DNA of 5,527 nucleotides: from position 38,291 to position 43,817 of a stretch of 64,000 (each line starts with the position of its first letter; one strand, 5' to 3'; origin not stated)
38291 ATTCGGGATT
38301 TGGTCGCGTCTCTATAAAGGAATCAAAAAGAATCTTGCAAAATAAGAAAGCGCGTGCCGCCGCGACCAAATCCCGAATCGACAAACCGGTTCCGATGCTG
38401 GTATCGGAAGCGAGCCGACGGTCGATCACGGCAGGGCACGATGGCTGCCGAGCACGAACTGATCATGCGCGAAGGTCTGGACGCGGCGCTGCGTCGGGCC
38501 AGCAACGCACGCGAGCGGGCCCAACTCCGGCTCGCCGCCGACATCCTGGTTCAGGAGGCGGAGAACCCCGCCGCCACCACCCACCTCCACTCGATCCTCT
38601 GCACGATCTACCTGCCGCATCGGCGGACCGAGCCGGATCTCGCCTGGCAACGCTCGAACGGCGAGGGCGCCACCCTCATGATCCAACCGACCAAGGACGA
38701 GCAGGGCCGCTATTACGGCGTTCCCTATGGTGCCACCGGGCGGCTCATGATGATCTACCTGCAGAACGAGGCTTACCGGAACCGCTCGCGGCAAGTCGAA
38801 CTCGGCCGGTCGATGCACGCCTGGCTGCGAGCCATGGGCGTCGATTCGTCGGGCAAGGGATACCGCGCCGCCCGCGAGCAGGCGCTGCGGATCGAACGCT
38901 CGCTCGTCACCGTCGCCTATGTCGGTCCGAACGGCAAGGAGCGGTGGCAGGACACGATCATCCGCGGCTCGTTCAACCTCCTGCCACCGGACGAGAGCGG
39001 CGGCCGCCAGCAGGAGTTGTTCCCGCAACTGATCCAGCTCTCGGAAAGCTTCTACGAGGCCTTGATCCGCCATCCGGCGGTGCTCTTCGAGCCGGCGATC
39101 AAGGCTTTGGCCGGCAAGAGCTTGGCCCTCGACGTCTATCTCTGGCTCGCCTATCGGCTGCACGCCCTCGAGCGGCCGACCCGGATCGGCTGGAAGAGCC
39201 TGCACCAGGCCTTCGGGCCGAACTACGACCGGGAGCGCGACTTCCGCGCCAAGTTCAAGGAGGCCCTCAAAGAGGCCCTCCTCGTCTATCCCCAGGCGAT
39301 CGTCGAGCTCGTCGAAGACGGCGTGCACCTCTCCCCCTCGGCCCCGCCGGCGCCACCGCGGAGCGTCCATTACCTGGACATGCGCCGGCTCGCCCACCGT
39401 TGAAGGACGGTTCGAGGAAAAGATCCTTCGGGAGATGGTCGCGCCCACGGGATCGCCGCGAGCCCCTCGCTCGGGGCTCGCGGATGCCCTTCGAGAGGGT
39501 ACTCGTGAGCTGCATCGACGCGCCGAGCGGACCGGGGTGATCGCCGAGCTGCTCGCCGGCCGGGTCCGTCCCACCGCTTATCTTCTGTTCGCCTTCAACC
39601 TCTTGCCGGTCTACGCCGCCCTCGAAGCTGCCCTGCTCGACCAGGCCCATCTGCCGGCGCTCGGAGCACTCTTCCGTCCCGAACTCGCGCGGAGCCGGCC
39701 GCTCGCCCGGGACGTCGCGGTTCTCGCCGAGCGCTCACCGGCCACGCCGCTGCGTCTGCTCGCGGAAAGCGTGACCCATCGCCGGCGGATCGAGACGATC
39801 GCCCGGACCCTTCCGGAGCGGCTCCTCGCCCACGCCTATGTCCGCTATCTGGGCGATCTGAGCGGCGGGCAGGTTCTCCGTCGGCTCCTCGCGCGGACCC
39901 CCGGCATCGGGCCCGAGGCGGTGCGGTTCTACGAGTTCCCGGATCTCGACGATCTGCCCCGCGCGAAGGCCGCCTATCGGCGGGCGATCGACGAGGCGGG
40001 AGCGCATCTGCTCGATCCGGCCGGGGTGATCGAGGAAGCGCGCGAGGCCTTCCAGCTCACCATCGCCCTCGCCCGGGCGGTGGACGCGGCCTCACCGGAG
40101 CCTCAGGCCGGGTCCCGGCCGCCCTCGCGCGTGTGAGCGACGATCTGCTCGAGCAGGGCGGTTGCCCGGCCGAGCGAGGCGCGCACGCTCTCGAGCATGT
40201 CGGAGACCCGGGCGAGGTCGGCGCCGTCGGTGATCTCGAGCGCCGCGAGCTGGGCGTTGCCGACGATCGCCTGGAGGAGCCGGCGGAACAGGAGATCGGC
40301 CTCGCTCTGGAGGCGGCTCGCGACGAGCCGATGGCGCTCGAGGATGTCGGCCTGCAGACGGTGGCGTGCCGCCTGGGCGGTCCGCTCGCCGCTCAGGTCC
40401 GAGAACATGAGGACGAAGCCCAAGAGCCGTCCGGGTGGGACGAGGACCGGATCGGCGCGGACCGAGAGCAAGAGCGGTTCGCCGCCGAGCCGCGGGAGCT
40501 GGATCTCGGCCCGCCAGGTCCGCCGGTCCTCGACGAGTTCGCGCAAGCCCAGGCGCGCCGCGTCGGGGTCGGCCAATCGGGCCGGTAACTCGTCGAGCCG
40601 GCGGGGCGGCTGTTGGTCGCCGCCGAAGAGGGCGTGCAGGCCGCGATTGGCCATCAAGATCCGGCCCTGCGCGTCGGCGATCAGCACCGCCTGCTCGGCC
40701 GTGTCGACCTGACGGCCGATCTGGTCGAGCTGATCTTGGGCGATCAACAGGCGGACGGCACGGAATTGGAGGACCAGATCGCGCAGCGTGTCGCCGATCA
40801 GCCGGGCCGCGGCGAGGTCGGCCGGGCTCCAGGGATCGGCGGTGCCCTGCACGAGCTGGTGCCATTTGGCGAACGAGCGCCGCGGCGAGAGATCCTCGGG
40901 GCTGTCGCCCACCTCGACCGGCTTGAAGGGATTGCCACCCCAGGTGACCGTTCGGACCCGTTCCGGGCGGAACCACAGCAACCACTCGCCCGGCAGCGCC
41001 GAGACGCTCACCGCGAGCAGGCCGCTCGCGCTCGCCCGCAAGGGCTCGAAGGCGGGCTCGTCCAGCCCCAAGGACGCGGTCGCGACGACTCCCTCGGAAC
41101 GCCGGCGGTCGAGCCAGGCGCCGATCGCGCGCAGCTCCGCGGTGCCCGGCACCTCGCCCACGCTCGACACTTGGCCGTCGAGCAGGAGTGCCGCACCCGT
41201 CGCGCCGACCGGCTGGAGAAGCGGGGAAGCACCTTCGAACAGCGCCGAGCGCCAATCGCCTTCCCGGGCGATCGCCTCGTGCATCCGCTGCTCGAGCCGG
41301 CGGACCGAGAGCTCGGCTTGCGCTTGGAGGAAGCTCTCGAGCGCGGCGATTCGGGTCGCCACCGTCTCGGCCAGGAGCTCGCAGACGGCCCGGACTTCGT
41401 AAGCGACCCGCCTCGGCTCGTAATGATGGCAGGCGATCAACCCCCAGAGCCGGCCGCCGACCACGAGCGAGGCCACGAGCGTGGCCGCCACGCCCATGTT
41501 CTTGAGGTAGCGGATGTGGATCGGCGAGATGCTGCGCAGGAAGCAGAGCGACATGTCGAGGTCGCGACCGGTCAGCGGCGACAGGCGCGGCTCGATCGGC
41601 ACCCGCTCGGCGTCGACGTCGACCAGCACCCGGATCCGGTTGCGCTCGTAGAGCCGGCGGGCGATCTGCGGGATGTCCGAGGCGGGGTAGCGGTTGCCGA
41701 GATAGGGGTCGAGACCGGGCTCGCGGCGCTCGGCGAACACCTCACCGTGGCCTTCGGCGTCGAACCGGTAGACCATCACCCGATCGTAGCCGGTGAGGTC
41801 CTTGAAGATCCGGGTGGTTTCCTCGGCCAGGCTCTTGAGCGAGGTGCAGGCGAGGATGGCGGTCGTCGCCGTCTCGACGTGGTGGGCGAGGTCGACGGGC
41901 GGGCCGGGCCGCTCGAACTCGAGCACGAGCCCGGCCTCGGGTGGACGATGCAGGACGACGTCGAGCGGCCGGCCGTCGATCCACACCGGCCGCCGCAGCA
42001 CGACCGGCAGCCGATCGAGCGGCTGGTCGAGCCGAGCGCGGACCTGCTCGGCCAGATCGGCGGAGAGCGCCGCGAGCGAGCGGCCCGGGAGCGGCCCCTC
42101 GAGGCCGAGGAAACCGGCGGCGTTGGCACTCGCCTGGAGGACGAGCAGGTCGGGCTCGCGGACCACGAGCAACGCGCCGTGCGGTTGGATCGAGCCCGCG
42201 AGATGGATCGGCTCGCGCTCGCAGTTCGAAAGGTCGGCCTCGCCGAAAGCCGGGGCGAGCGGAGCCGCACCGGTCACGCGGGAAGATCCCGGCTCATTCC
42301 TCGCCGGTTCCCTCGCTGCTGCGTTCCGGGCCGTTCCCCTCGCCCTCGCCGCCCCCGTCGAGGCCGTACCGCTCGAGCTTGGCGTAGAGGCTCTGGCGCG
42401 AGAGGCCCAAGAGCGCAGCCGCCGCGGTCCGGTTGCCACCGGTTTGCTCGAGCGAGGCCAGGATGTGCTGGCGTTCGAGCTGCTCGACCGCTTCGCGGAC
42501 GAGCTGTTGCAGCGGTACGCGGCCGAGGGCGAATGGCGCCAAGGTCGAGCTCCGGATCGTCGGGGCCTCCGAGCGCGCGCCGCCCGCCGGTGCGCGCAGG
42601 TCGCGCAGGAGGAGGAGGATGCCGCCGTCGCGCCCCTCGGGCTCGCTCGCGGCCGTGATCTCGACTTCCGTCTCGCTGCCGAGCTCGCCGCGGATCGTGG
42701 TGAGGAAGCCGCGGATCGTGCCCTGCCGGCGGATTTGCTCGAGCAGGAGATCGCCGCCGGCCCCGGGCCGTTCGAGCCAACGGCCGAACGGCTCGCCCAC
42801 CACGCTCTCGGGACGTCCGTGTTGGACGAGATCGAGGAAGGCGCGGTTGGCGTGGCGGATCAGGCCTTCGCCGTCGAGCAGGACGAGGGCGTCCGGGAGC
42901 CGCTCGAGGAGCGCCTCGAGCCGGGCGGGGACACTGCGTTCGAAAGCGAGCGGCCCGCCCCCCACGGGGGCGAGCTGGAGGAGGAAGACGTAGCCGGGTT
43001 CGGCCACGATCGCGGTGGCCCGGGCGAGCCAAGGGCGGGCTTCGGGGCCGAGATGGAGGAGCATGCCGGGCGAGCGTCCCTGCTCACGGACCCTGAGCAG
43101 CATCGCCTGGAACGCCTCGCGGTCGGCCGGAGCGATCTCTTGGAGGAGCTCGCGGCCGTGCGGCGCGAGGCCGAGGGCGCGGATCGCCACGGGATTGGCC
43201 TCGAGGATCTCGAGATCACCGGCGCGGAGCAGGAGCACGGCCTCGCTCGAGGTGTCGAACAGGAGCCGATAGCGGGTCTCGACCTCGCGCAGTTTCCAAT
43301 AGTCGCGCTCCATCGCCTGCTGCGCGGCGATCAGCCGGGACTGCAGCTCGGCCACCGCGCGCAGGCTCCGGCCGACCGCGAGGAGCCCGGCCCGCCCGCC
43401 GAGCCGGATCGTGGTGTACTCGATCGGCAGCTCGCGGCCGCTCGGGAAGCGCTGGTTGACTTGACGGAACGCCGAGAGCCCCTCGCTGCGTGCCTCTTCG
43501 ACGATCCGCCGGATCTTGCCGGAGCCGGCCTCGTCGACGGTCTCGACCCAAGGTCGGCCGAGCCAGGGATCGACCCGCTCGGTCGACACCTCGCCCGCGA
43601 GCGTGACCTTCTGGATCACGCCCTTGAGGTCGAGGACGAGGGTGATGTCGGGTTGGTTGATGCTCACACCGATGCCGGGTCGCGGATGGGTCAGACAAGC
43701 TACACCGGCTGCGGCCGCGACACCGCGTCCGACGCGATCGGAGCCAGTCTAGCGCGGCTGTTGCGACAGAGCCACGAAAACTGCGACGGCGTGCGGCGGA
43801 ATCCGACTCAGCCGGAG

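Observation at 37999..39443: Iteron-type replication origin plus repA between the EPS locus and the photosynthesis gene cluster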

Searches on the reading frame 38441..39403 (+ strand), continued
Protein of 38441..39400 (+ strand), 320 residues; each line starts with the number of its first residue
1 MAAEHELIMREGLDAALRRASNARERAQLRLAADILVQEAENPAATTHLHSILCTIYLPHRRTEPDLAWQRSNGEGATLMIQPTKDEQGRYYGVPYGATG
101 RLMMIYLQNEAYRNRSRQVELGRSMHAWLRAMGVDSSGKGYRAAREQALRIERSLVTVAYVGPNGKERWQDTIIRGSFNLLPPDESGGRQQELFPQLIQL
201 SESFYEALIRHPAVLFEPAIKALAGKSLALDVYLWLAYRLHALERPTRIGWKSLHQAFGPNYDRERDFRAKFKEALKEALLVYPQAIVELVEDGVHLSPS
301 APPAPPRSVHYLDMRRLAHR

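Call 72: fold_search(model_id=the predicted structure, library=pdb)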
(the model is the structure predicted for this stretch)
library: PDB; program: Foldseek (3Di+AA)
matches with E <= 10: 572; with E <= 0.001: 7
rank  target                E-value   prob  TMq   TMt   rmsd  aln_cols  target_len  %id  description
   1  5tbf_A                1.6e-06  1.00  0.50  0.56   7.5       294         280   12  Crystal structure of SeMet derivatives of domain2 and domain 3 of RctB (released 2017-04-12)
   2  5tbf_B                1.2e-05  1.00  0.46  0.52   7.1       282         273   13  Crystal structure of SeMet derivatives of domain2 and domain 3 of RctB (released 2017-04-12)
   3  5ubf_A                2.1e-05  1.00  0.44  0.49   8.2       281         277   13  Crystal structure of the RctB domains 2-3, RctB-155-483 (released 2017-01-11)
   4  9yzg_C                7.5e-04  1.00  0.42  0.58   7.6       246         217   11  Isoreticular co-crystal 1 with asymmetrical expanded duplex (31mer) containing insert sequence ATGAGTCATA (released 2026-02-18)
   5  8ac8_A                8.9e-04  1.00  0.42  0.58   8.2       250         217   11  The nucleoprotein complex of Rep protein with DUE ssDNA (released 2023-09-27)
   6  8tis_C                9.4e-04  1.00  0.41  0.58   8.1       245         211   12  Isoreticular, interpenetrating co-crystal of Replication Initiator Protein REPE54 and symmetrical expanded duplex (31m (released 2023-08-02)
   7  7uv6_C                9.9e-04  1.00  0.41  0.58   7.9       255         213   11  Isoreticular, interpenetrating co-crystal of Replication Initiator Protein REPE54 and scaffold duplex (21mer) containi (released 2023-05-03)
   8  7u7o_C                1.1e-03  1.00  0.42  0.58   7.8       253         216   11  Isoreticular, interpenetrating co-crystal of Replication Initiator Protein REPE54 and symmetrical expanded duplex (31m (released 2023-03-29)
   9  8ac8_C                1.3e-03  1.00  0.42  0.58   7.1       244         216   11  The nucleoprotein complex of Rep protein with DUE ssDNA (released 2023-09-27)
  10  9z44_C                1.6e-03  1.00  0.42  0.57   8.8       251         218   11  Isoreticular co-crystal 1 with symmetrical expanded duplex (31mer) containing insert sequence CCCGGCCGGA and loaded wi (released 2026-02-25)
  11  9nb0_C                1.6e-03  1.00  0.42  0.58   7.3       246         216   11  Isoreticular, Porous co-crystal of Replication Initiator Protein REPE54 and asymmetrical expanded duplex (31mer) conta (released 2026-02-18)
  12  8tir_C                1.8e-03  1.00  0.42  0.58   8.0       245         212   11  Isoreticular, interpenetrating co-crystal of Replication Initiator Protein REPE54 and symmetrical expanded duplex (31m (released 2023-08-02)
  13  7ur0_C                2.3e-03  1.00  0.42  0.60   7.8       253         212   11  Isoreticular, interpenetrating co-crystal of Replication Initiator Protein REPE54 and scaffold-insert duplexes (21mer  (released 2023-04-26)
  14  9z1d_C                2.4e-03  1.00  0.42  0.58   7.6       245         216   11  Isoreticular co-crystal 1 with asymmetrical expanded duplex (31mer) containing insert sequence GCTTGATGAG, crystal soa (released 2026-02-18)
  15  9yzu_C                2.7e-03  1.00  0.43  0.59   8.0       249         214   12  Isoreticular co-crystal 1 with asymmetrical expanded duplex (31mer) containing insert sequence ATGAGTCATA and loaded w (released 2026-02-18)
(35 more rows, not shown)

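Call 81: find_encoding_contigs(protein=P0040, flank=10000, max_places=2)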
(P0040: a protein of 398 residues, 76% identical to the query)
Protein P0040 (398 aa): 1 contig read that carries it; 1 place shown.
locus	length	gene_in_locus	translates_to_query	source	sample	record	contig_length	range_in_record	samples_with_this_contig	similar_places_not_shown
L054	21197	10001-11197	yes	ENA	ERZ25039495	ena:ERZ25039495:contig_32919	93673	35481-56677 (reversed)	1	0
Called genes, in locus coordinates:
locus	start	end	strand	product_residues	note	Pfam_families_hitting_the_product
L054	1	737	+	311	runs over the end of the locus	PF00005:ABC_tran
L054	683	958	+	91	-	PF08402:TOBE_2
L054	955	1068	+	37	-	-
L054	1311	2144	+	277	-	-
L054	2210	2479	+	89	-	PF02782:FGGY_C (weak)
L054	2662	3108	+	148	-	PF00389:2-Hacid_dh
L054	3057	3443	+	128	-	PF02826:2-Hacid_dh_C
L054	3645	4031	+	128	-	PF00596:Aldolase_II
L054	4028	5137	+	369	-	PF00596:Aldolase_II, PF01266:DAO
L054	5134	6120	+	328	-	-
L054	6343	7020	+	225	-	-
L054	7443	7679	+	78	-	-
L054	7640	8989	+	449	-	PF13242:Hydrolase_like, PF00596:Aldolase_II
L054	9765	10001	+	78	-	-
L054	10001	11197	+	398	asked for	PF04796:RepA_C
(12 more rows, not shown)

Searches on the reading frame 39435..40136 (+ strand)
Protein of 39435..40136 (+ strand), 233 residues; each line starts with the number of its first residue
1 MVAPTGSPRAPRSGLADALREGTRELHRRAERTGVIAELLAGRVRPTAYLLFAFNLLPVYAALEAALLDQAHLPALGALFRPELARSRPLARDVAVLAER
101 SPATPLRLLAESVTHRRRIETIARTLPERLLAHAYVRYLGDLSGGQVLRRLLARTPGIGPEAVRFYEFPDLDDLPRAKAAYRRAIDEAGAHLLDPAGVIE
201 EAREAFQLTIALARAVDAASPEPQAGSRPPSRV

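Call 16: search_protein_families(library=pfam, proteins=[window:39435-40136:+], max_evalue=0.00001)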
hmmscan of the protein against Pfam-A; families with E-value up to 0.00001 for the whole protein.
window:39435-40136:+ (233 aa): 1 family
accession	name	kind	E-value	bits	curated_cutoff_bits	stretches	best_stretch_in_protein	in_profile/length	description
PF01126.25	Heme_oxygenase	-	2.1e-46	158.8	23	1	14-213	2-202/204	Heme oxygenase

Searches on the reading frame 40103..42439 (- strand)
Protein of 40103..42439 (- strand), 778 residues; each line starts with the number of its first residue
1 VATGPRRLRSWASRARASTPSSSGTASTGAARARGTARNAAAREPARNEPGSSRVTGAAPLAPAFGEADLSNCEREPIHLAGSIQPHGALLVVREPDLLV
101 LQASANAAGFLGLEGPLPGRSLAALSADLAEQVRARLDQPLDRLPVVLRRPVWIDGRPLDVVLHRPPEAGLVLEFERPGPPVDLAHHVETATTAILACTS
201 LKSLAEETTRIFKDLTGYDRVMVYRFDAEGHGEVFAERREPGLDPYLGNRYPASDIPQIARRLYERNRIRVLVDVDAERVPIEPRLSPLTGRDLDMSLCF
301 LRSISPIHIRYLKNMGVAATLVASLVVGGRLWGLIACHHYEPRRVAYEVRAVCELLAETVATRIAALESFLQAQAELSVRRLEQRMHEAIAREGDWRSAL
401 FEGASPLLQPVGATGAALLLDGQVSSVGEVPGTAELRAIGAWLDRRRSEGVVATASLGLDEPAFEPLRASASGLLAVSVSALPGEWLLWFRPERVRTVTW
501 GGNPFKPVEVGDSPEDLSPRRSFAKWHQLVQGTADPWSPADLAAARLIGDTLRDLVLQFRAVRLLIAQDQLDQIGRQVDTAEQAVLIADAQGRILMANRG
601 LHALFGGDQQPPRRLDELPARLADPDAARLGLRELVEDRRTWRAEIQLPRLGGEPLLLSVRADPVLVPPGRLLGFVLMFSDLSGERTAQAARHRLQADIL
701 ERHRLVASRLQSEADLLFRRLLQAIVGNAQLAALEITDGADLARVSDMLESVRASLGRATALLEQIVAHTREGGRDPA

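Call 16: search_protein_families(library=pfam, proteins=[window:40103-42439:-], max_evalue=0.00001)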
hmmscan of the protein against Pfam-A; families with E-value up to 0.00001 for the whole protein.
window:40103-42439:- (778 aa): 4 families
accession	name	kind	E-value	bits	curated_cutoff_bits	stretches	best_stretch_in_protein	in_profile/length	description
PF00360.26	PHY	-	2.8e-49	167.4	27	1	380-558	2-180/183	Phytochrome region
PF08446.17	PAS_2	-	2.3e-20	73.7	21.4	1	73-176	1-105/107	PAS fold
PF01590.32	GAF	-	9.9e-15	55.7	22.4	1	201-365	2-130/133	GAF domain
PF08448.16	PAS_4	-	6.6e-07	30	23.1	1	579-686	2-109/110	PAS fold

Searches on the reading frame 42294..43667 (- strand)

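Call 16: search_protein_families(library=pfam, proteins=[window:42294-43667:-], max_evalue=0.00001)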
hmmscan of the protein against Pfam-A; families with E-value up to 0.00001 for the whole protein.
window:42294-43667:- (457 aa): 4 families
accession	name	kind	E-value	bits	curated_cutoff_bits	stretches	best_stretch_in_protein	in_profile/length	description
PF13188.13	PAS_8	-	2.1e-16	59.6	21.8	2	248-303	1-52/65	PAS domain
PF00989.32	PAS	-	1.2e-14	54.7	22.6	1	249-356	2-112/113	PAS fold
PF02954.25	HTH_8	-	4e-14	52.5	22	1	394-434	2-42/42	Bacterial regulatory protein, Fis family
PF08448.16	PAS_4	-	3e-13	50.4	23.1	0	254-358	1-106/110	PAS fold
